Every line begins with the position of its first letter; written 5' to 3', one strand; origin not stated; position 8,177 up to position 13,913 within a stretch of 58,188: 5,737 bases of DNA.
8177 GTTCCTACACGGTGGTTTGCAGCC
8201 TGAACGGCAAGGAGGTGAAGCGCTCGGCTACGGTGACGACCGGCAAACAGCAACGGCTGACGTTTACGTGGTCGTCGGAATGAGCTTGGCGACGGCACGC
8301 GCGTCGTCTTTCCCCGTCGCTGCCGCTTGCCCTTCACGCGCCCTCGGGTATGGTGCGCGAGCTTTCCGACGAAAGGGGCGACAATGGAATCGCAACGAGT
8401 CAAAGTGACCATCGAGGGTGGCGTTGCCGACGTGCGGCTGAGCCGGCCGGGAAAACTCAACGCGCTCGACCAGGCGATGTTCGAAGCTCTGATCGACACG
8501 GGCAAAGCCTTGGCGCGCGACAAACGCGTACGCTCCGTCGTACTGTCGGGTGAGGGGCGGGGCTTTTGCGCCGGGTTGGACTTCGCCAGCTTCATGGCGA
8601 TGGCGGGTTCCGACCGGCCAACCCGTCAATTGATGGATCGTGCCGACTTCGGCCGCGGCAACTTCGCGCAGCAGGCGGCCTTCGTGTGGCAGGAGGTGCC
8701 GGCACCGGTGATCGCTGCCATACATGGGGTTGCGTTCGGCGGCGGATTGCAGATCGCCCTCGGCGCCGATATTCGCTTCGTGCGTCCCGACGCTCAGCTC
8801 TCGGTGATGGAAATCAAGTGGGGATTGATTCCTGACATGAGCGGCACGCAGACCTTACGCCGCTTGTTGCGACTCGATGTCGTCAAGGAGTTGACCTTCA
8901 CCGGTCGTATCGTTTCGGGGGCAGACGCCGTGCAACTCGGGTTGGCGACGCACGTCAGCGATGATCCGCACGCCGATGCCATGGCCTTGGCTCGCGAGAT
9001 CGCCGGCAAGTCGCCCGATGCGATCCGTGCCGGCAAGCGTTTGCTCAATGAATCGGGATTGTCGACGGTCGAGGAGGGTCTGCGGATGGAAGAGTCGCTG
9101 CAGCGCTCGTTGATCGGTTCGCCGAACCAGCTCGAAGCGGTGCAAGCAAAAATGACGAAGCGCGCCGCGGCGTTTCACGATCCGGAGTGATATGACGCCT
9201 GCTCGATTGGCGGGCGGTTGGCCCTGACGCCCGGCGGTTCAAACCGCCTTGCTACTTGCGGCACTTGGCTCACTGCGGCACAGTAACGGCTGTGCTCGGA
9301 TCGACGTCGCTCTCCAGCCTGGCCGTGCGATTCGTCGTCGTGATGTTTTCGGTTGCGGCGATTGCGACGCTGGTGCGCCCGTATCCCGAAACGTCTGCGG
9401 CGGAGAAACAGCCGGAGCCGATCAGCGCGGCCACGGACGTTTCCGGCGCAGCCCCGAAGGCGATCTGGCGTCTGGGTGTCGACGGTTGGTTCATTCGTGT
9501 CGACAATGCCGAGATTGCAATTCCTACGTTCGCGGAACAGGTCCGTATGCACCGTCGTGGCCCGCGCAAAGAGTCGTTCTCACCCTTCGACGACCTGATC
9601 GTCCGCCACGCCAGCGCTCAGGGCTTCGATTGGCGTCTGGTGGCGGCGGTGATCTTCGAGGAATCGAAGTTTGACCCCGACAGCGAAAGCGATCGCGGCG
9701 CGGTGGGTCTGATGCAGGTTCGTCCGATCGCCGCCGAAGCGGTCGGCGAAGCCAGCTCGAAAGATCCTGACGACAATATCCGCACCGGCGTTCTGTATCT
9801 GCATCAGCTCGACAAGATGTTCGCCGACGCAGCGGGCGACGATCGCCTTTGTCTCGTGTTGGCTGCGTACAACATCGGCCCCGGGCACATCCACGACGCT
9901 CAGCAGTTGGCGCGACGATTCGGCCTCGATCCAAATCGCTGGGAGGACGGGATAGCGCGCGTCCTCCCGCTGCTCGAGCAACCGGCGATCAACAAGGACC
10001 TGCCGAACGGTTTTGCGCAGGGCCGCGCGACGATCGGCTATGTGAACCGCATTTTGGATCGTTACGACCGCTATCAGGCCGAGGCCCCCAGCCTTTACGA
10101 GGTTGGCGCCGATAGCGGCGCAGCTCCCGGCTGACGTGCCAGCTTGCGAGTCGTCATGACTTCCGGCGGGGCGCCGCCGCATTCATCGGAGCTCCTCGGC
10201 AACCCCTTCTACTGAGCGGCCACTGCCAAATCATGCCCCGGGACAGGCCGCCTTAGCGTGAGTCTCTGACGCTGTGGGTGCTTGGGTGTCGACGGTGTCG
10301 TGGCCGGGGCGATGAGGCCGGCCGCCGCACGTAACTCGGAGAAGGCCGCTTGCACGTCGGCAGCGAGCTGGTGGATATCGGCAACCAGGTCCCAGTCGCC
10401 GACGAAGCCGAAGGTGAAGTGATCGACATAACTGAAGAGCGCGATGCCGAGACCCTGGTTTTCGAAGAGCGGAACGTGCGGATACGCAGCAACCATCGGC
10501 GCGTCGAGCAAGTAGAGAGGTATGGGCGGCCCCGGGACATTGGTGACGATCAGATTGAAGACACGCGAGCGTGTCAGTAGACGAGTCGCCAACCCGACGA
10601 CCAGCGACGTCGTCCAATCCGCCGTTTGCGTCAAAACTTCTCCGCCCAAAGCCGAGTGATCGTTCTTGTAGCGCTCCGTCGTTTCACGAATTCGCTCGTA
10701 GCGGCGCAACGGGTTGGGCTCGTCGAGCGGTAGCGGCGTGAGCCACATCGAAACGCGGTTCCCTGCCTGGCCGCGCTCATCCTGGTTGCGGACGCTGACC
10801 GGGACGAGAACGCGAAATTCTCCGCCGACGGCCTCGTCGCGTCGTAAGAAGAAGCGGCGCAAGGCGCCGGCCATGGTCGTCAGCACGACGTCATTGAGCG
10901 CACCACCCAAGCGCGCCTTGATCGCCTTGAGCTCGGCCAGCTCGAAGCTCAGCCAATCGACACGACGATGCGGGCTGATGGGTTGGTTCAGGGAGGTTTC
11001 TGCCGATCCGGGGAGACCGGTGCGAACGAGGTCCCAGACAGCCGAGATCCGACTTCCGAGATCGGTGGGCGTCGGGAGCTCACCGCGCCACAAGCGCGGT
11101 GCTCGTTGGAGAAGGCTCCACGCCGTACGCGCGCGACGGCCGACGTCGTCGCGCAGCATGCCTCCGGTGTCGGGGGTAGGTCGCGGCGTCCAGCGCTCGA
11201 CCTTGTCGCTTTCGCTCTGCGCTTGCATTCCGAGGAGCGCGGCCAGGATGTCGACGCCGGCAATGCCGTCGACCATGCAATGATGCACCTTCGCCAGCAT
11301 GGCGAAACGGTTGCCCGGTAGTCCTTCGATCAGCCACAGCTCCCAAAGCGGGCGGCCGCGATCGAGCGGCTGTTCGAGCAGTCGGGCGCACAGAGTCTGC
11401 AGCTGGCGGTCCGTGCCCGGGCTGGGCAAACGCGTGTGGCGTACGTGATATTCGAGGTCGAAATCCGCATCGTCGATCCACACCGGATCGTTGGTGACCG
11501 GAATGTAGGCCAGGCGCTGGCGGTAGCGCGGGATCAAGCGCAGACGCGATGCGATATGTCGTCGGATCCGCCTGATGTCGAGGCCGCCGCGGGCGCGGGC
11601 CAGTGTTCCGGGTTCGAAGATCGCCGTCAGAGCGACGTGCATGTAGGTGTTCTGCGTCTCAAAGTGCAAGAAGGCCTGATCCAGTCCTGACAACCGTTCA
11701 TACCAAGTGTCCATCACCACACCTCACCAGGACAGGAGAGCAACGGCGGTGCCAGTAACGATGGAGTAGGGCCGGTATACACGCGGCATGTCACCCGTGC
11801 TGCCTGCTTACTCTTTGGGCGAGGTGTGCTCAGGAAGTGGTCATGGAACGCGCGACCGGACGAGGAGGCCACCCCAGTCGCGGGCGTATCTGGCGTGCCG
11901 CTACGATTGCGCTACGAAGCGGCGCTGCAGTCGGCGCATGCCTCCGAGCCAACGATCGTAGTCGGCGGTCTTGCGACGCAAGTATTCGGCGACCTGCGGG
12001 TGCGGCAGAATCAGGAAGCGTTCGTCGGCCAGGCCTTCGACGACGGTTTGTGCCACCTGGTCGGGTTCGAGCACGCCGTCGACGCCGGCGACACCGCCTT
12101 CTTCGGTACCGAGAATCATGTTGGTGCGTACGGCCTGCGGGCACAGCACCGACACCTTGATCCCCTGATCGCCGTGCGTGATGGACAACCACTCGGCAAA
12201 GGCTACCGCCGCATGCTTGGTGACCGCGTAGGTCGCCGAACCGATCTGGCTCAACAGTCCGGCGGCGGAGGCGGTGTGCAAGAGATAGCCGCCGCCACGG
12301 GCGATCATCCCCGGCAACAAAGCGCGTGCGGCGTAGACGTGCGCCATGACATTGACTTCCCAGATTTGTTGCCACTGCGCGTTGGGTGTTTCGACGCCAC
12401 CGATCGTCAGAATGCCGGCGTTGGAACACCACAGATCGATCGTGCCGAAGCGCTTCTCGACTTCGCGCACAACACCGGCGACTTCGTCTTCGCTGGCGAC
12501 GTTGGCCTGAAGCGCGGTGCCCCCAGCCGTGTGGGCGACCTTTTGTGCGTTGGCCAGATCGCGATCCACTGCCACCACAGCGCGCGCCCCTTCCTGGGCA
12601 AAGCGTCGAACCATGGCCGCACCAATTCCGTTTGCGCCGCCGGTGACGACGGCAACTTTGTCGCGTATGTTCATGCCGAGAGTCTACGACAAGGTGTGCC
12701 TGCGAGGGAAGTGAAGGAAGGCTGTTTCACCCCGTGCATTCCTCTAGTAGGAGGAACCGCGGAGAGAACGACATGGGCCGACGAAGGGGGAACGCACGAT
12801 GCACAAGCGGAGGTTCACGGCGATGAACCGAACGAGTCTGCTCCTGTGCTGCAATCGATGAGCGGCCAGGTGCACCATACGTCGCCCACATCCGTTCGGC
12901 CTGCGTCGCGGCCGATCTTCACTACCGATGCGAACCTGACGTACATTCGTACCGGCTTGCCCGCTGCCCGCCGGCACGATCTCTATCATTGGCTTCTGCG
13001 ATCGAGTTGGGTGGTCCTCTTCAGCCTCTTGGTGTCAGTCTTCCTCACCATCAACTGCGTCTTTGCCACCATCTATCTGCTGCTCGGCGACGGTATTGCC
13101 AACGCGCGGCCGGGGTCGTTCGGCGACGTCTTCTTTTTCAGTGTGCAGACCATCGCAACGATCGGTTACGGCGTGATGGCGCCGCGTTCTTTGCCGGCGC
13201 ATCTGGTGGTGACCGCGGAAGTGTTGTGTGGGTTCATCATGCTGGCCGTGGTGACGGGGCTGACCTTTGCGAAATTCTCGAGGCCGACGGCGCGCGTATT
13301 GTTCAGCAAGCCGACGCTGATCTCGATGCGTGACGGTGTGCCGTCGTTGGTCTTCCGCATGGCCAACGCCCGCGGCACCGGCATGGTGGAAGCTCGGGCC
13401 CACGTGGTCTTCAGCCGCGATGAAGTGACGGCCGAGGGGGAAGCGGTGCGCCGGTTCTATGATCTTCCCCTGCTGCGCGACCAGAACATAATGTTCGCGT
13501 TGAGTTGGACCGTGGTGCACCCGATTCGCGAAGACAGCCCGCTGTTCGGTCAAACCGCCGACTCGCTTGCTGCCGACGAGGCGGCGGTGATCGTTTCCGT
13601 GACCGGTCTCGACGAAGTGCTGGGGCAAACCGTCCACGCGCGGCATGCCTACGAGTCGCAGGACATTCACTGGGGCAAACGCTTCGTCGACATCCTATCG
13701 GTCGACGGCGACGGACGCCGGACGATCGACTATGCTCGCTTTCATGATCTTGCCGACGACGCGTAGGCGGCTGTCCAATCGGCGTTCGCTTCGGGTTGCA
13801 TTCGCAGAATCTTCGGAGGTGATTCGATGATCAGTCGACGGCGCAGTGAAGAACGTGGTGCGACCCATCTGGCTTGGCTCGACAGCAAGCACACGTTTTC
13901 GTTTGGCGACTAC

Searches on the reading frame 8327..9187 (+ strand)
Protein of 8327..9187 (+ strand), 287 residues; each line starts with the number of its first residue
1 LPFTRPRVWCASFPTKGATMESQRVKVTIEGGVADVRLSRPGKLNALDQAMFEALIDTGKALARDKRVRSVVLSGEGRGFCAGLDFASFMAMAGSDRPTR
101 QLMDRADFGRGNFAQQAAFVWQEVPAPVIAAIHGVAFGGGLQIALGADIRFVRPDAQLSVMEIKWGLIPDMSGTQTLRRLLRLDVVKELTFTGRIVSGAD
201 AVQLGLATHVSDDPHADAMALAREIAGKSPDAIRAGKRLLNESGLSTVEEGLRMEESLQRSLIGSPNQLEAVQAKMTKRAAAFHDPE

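Call 62: search_protein_families(library=pfam, proteins=[window:8327-9187:+], max_evalue=0.00001)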
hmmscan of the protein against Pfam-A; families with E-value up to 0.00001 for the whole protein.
window:8327-9187:+ (287 aa): 2 families
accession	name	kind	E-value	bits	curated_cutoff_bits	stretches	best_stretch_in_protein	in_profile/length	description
PF00378.25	ECH_1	-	2.3e-38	132.4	27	1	29-285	2-250/251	Enoyl-CoA hydratase/isomerase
PF16113.10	ECH_2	-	3.1e-35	122.7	27.2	1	36-218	4-179/335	Enoyl-CoA hydratase/isomerase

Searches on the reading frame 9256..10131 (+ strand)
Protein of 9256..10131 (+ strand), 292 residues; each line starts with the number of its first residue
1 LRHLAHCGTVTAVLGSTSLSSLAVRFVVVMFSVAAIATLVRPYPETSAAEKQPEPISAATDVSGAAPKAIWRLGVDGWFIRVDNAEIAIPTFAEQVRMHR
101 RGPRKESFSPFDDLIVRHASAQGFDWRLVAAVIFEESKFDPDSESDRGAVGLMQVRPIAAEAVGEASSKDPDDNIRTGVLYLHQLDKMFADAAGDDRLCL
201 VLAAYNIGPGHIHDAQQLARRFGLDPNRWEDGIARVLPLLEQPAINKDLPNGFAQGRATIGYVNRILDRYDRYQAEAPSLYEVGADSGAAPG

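Call 62: search_protein_families(library=pfam, proteins=[window:9256-10131:+], max_evalue=0.00001)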
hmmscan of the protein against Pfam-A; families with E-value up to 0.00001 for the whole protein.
window:9256-10131:+ (292 aa): 1 family
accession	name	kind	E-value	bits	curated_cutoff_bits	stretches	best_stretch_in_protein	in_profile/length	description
PF01464.25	SLT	-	1.8e-20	73.1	21.3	1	115-220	3-109/117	Transglycosylase SLT domain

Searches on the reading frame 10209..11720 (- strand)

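Call 62: search_protein_families(library=pfam, proteins=[window:10209-11720:-], max_evalue=0.00001)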
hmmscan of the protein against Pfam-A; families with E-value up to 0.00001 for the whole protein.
window:10209-11720:- (503 aa): 2 families
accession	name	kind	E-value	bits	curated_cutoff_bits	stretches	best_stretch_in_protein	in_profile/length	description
PF03007.21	WS_DGAT_cat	-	7.9e-68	229.5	23.6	1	10-279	1-263/263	Wax ester synthase/diacylglycerol acyltransferase catalytic domain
PF06974.18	WS_DGAT_C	-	2.8e-30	105.7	20.7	1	320-463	2-144/145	WS/DGAT C-terminal domain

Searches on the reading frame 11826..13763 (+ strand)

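Call 62: search_protein_families(library=pfam, proteins=[window:11826-13763:+], max_evalue=0.00001)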
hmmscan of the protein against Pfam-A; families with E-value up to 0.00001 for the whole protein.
window:11826-13763:+ (646 aa): 2 families
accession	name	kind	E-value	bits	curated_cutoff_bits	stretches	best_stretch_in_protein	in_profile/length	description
PF17655.7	IRK_C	-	3.9e-26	92.2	22.5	1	491-641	1-155/174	Inward rectifier potassium channel C-terminal domain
PF07885.22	Ion_trans_2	-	3e-08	33.8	22.5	1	411-482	7-75/79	Ion channel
